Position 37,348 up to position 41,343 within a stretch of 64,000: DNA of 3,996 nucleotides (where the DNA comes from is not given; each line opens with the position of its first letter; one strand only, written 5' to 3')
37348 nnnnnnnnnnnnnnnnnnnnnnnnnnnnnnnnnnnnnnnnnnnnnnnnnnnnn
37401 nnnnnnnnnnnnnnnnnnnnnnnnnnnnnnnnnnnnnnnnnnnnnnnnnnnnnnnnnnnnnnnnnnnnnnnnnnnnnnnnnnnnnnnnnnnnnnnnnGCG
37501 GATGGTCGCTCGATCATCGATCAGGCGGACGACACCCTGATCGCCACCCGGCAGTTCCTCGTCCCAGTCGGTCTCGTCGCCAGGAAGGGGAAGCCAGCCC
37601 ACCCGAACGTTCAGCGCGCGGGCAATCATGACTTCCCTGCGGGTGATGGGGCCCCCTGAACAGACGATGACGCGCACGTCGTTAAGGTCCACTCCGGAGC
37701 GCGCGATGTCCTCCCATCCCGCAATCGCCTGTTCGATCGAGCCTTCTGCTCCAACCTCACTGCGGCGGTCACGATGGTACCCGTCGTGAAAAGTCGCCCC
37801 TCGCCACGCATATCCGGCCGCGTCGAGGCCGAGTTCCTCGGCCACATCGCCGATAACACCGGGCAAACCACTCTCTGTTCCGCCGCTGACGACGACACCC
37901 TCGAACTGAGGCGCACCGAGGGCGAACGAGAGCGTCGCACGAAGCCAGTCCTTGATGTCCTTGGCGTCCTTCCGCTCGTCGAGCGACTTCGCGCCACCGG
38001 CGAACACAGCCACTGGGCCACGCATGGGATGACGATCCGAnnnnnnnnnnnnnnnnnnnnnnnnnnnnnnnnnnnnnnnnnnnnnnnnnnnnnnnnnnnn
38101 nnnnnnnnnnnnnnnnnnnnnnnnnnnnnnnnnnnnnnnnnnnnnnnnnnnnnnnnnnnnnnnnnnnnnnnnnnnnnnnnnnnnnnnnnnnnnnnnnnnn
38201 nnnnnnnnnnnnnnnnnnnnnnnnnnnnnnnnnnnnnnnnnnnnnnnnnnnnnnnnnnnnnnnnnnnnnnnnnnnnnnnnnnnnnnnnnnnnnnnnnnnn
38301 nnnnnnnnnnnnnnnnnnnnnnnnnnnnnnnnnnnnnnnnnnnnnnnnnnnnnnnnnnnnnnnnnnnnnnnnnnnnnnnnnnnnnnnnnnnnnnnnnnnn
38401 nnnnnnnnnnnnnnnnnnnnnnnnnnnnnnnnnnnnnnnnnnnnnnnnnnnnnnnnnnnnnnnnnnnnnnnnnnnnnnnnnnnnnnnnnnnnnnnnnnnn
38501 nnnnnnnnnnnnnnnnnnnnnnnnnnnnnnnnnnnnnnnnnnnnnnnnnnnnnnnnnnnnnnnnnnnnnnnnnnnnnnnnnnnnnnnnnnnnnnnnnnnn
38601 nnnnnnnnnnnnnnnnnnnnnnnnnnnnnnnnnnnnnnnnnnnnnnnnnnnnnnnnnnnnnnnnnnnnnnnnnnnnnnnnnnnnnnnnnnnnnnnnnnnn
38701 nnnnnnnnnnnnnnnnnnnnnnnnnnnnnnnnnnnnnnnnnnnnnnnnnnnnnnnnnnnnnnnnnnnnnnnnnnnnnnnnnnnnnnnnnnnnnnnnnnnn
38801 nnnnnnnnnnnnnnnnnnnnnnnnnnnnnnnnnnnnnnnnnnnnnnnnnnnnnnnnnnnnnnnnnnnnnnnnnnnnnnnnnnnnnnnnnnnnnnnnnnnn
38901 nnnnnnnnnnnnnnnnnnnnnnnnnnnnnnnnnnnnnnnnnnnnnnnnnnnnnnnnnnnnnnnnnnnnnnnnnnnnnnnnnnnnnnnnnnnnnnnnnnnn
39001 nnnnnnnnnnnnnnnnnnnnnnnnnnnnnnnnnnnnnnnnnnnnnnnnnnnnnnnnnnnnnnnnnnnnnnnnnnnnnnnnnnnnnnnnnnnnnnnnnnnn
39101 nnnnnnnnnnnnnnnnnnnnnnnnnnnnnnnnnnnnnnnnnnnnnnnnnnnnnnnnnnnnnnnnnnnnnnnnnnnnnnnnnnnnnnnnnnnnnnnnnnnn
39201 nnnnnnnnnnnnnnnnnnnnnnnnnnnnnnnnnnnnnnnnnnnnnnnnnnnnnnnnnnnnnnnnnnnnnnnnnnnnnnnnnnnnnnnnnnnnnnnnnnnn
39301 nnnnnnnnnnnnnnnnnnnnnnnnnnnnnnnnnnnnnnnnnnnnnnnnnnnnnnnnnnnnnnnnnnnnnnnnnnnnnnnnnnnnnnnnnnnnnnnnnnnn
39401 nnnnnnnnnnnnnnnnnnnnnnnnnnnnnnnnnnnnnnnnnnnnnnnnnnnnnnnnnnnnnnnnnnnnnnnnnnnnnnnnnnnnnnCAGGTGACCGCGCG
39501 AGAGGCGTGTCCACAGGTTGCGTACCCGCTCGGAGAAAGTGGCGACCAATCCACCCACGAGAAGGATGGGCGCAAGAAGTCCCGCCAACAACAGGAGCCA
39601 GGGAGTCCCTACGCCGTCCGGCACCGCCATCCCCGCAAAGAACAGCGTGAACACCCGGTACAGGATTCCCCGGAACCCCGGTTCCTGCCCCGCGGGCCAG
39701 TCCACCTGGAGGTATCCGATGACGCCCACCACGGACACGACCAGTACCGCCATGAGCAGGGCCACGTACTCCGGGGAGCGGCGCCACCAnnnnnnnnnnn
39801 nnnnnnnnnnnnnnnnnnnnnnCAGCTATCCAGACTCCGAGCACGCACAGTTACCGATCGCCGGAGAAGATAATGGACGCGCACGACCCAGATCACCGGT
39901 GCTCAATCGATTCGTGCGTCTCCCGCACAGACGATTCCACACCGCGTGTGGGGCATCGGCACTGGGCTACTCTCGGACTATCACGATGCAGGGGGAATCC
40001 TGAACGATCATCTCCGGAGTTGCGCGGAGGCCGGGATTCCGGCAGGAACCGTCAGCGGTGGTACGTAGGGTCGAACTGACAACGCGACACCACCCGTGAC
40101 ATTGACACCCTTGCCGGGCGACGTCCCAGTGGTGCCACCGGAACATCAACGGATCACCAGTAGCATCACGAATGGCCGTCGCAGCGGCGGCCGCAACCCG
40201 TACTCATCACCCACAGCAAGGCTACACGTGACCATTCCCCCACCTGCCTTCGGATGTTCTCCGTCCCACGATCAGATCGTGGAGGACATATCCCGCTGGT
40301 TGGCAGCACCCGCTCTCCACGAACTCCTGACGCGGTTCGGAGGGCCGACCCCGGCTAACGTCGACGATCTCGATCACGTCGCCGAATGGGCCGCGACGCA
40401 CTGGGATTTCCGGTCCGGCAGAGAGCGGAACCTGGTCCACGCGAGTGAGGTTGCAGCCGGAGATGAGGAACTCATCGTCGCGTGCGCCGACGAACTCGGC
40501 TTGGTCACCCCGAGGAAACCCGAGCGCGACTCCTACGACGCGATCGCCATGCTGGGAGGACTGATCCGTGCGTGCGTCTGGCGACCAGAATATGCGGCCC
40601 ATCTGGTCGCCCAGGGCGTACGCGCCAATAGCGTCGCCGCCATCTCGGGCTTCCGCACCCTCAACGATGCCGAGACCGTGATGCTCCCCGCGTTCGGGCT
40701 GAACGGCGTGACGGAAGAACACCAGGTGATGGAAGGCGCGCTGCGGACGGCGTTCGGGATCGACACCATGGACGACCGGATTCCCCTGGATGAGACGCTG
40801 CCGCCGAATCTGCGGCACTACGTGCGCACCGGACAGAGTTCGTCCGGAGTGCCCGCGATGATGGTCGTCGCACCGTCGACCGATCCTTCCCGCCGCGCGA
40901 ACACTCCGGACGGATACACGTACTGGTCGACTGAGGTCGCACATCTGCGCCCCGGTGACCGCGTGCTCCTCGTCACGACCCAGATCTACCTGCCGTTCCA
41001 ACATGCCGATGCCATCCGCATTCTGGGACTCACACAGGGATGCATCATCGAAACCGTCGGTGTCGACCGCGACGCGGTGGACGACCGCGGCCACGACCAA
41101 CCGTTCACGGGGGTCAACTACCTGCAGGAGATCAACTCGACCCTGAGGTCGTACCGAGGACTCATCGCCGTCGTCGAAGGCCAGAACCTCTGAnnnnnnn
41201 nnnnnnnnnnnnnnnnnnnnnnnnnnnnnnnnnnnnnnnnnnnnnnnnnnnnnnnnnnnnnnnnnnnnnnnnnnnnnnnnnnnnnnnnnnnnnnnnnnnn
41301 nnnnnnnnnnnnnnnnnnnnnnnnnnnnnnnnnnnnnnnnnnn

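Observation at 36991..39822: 943-aa 2TM / double-Rossmann / SLOG / RyR-domain protein: a possible nucleotide-gated membrane effector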

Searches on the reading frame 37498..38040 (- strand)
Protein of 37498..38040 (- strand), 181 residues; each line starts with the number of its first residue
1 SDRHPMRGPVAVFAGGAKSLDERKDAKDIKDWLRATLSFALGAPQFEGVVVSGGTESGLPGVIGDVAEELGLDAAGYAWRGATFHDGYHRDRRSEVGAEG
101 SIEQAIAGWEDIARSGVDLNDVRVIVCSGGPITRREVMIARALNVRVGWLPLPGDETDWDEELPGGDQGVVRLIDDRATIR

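Call 85: search_solved_structures(query=window:37498-38040:-, max_evalue=10, show_alignments=2)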
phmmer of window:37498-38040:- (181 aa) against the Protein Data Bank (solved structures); distinct sequences matched with E-value up to 10: 2.
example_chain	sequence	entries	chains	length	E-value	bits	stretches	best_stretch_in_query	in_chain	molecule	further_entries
22hq_A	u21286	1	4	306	0.46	13.6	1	50-100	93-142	Cell division protein FtsZ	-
22hr_A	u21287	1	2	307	0.46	13.6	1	50-100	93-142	Cell division protein FtsZ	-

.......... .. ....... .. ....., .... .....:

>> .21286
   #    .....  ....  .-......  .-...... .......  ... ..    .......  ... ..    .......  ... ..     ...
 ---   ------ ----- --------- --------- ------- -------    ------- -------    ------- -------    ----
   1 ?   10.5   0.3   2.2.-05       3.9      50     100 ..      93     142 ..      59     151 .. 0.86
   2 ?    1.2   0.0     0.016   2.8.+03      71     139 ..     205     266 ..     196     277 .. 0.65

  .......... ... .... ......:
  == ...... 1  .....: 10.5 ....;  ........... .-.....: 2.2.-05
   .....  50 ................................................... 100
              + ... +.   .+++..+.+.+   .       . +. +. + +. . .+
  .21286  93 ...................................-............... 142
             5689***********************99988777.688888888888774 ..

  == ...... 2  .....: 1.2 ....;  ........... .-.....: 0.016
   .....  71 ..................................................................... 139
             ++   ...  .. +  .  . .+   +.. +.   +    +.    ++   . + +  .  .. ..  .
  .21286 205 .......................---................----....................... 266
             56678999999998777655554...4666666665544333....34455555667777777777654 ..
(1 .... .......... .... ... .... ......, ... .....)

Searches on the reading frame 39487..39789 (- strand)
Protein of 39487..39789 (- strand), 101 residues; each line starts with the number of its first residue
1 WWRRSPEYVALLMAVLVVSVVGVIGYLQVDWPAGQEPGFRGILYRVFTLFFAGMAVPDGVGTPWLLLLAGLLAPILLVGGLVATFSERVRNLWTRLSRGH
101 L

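Call 54: search_solved_structures(query=A3, max_evalue=10, show_alignments=3)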
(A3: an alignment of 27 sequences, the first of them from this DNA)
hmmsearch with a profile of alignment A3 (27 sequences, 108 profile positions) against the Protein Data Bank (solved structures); distinct sequences matched with E-value up to 10: 1.
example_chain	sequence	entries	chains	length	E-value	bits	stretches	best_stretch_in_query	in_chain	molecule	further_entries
8pbx_B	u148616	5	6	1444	2.2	11.8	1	3-68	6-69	Adhesin P1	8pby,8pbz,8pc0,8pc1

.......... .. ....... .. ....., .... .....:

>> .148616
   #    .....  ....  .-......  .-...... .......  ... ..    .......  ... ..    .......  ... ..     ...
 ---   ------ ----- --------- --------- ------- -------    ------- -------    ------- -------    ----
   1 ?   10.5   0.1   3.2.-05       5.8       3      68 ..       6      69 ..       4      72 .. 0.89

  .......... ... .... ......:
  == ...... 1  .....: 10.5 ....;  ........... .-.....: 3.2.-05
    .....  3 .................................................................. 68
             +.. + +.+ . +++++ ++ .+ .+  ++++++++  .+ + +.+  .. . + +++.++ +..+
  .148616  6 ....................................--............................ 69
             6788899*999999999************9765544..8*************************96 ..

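Call 65: predict_structure(alignment_id=A4)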
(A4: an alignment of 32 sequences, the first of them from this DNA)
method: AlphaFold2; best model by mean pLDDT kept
length: 101 residues; sequences in the alignment: 32
mean_pLDDT: 89.5   pTM: 0.72
mean pLDDT of the five models: 89.5, 89.4, 87.3, 86.0, 82.2
residues with pLDDT >= 90: 67; 70-90: 29; 50-70: 4; < 50: 1
segments of 3 or more residues with pLDDT < 50: none
pLDDT, mean of each block of 10 residues (from residue 1): 74 93 94 93 94 89 92 93 89 88 58
secondary structure, 60 per line:
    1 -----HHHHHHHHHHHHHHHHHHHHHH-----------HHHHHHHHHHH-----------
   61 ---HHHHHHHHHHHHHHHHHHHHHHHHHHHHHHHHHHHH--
elements in order: H6-27 H39-49 H64-99

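Call 69: fold_search(model_id=the predicted structure, library=pdb)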
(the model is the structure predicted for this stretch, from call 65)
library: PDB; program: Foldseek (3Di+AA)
matches with E <= 10: 291; with E <= 0.001: 0
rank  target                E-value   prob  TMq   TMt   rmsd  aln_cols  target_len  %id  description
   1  5a6e_B                3.0e-01  0.91  0.54  0.57   3.9        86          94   20  Cryo-EM structure of the Slo2.2 Na-activated K channel (released 2015-10-14)
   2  3pjs_K                3.3e-01  0.57  0.43  0.35   5.4       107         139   19  Mechanism of Activation Gating in the Full-Length KcsA K+ Channel (released 2011-07-06)
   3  3hpl_C                4.3e-01  0.41  0.37  0.39   5.6        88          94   18  KcsA E71H-F103A mutant in the closed state (released 2010-06-23)
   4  8thn_C                4.5e-01  0.30  0.33  0.33   5.8        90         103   21  KcsA M96V mutant with Y78ester in High K+ (released 2024-01-17)
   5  6mma_D                4.8e-01  0.57  0.44  0.09   5.6        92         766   13  Diheteromeric NMDA receptor GluN1/GluN2A in the 'Extended' conformation, in complex with glycine and glutamate, in the (released 2018-11-28)
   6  8ffm_A                5.1e-01  0.84  0.55  0.12   5.0        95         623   18  Wildtype rat TRPV2 in nanodiscs bound to RR and 2-APB (released 2024-02-07)
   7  7mhr_C                5.1e-01  0.28  0.33  0.32   5.8        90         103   21  KcsA E71V closed gate with K+ (released 2022-03-23)
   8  2w0f_C                6.1e-01  0.28  0.34  0.34   5.7        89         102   20  Potassium Channel KcsA-Fab Complex with Tetraoctylammonium (released 2009-11-17)
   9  3stz_C                6.1e-01  0.25  0.33  0.33   5.7        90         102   21  KcsA potassium channel mutant Y82C with nitroxide spin label (released 2012-04-18)
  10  3or6_C                6.1e-01  0.23  0.33  0.32   6.0        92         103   20  On the structural basis of modal gating behavior in K+channels - E71Q (released 2011-01-05)
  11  6mmx_D                6.9e-01  0.51  0.43  0.09   5.5        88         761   11  Triheteromeric NMDA receptor GluN1/GluN2A/GluN2A* in the 'Extended' conformation, in complex with glycine and glutamat (released 2018-11-28)
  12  6by2_C                6.9e-01  0.30  0.38  0.38   5.6        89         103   19  Closed and deep-inactivated conformation of KcsA-T75A mutant (released 2018-05-09)
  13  6nfu_C                6.9e-01  0.30  0.37  0.36   5.7        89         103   18  Structure of the KcsA-G77A mutant or the 2,4-ion bound configuration of a K+ channel selectivity filter. (released 2019-08-07)
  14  6by3_C                7.3e-01  0.38  0.43  0.44   5.5        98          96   19  Open and conductive conformation of KcsA-T75A mutant (released 2018-05-09)
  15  2h8p_C                7.3e-01  0.23  0.33  0.33   5.7        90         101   20  Structure of a K channel with an amide to ester substitution in the selectivity filter (released 2006-09-12)
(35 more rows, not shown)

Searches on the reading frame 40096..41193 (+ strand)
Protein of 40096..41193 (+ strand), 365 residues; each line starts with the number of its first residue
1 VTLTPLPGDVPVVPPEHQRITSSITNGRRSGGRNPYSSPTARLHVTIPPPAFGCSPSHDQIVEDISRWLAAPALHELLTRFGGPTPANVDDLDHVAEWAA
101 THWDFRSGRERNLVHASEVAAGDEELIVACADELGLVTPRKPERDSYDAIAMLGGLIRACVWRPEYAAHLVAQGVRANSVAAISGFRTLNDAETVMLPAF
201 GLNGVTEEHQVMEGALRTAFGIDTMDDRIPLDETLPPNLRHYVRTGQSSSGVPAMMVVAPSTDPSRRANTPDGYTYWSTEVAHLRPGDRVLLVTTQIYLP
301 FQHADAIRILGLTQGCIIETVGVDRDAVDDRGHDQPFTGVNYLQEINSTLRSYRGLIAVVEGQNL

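Call 3: search_protein_families(library=pfam, proteins=[window:40096-41193:+], max_evalue=0.1)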
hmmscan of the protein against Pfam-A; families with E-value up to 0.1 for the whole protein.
window:40096-41193:+ (365 aa): 0 families

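Call 4: search_protein_families(library=padloc, proteins=[window:40096-41193:+], max_evalue=0.01)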
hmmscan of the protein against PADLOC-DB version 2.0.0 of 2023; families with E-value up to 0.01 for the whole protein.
window:40096-41193:+ (365 aa): 0 families

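Call 10: search_protein_families(library=ncbifam, proteins=[window:40096-41193:+], max_evalue=0.1)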
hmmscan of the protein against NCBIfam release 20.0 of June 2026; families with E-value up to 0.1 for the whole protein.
window:40096-41193:+ (365 aa): 0 families
